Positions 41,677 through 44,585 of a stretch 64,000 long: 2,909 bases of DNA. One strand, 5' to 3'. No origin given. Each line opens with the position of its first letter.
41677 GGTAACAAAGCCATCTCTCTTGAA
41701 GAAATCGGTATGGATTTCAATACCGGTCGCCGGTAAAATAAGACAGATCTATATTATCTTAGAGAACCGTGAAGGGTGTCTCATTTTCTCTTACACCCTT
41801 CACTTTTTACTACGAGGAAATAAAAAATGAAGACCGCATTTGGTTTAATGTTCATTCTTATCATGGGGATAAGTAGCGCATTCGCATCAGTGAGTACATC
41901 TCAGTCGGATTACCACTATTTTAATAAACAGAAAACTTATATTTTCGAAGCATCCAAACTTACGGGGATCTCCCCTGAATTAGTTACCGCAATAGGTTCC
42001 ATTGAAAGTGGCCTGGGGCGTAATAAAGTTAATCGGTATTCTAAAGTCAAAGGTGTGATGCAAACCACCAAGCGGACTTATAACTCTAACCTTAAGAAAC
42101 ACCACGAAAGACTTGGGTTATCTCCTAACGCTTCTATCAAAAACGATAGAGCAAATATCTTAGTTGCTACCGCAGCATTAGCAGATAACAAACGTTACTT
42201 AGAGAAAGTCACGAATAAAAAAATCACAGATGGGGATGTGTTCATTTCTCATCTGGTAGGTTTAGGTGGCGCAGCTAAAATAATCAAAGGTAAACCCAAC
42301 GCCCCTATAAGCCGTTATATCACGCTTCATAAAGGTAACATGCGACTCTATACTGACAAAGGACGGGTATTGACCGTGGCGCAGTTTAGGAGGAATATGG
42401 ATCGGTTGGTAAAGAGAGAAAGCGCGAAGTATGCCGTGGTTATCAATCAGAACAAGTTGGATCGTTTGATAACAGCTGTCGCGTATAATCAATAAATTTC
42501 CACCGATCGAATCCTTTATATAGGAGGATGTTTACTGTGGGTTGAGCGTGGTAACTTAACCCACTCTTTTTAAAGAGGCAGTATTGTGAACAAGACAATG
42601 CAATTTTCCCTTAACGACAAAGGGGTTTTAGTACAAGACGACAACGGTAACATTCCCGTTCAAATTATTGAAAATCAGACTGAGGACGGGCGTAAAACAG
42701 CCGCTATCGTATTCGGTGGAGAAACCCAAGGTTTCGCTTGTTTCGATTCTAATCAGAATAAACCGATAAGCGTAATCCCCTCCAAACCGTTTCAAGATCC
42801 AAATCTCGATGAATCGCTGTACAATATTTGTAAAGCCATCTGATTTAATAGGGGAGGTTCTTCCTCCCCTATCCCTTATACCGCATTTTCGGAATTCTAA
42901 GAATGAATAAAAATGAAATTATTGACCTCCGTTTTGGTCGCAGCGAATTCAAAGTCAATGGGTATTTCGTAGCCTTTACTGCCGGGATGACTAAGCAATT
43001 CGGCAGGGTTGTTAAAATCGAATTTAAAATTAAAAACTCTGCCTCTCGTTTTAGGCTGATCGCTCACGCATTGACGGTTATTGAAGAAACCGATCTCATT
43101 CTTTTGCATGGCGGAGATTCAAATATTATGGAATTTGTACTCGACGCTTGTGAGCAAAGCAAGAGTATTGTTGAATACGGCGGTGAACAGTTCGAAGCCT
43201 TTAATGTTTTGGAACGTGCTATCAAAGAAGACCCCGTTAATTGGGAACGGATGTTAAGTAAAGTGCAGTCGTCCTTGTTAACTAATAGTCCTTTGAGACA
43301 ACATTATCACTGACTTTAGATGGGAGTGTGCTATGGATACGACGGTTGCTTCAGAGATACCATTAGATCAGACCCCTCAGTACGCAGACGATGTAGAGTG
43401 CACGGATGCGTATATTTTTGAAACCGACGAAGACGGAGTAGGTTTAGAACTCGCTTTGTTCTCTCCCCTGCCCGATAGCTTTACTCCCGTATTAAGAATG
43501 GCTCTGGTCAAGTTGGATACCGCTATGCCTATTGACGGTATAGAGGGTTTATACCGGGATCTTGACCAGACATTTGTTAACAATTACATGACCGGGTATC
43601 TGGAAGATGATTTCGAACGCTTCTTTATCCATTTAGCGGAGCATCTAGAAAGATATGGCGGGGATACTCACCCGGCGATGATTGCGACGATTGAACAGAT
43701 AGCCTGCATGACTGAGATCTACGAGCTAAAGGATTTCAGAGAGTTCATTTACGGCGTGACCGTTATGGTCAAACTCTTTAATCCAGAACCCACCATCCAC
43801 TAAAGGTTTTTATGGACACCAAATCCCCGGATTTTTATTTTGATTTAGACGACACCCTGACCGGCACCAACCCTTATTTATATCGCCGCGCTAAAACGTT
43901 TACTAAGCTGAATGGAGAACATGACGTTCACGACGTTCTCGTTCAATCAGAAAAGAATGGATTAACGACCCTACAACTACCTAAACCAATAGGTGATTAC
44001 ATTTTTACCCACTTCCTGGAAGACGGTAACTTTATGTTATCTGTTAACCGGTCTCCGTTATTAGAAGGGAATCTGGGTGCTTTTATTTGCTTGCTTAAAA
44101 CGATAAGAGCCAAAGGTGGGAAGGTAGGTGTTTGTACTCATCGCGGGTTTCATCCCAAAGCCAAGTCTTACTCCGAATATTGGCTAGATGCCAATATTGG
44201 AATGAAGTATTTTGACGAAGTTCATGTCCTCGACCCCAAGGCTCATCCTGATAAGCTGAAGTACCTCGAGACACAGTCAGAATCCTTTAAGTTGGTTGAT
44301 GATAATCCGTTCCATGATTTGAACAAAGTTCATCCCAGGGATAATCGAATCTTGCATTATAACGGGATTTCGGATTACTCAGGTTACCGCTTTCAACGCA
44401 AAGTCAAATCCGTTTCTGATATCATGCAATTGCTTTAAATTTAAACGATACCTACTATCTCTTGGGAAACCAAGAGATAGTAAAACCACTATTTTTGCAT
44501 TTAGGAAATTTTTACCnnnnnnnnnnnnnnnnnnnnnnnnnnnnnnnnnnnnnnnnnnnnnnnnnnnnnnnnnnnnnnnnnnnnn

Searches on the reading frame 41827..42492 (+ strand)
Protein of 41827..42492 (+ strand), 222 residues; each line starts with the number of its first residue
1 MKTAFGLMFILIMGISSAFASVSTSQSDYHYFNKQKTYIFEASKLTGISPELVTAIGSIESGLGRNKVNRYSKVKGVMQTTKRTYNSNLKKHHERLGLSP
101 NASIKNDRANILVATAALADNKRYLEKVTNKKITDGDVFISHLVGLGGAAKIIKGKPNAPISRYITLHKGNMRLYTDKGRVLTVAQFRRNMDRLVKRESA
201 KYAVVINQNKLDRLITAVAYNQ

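Call 68: search_protein_families(library=phrogs, proteins=[window:41827-42492:+], max_evalue=0.001)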
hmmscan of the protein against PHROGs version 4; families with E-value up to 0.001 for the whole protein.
window:41827-42492:+ (222 aa): 3 families
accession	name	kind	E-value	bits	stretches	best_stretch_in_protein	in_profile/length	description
phrog_4067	-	other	8.7e-40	137.9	1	22-210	657-847/980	transglycosylase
phrog_3201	-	tail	1.3e-21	77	1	35-202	2021-2198/2408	tail fiber protein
phrog_11561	-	unknown function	0.00014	21.3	1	22-168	310-451/853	-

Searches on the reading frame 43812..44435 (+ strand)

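Call 68: search_protein_families(library=phrogs, proteins=[window:43812-44435:+], max_evalue=0.001)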
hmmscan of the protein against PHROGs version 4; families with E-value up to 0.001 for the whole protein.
window:43812-44435:+ (208 aa): 2 families
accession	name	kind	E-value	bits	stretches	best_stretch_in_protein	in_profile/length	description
phrog_16292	-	unknown function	2.8e-36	126.2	1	10-206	7-205/218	-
phrog_415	-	other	1.8e-05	25.5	0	94-166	72-148/218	polynucleotide kinase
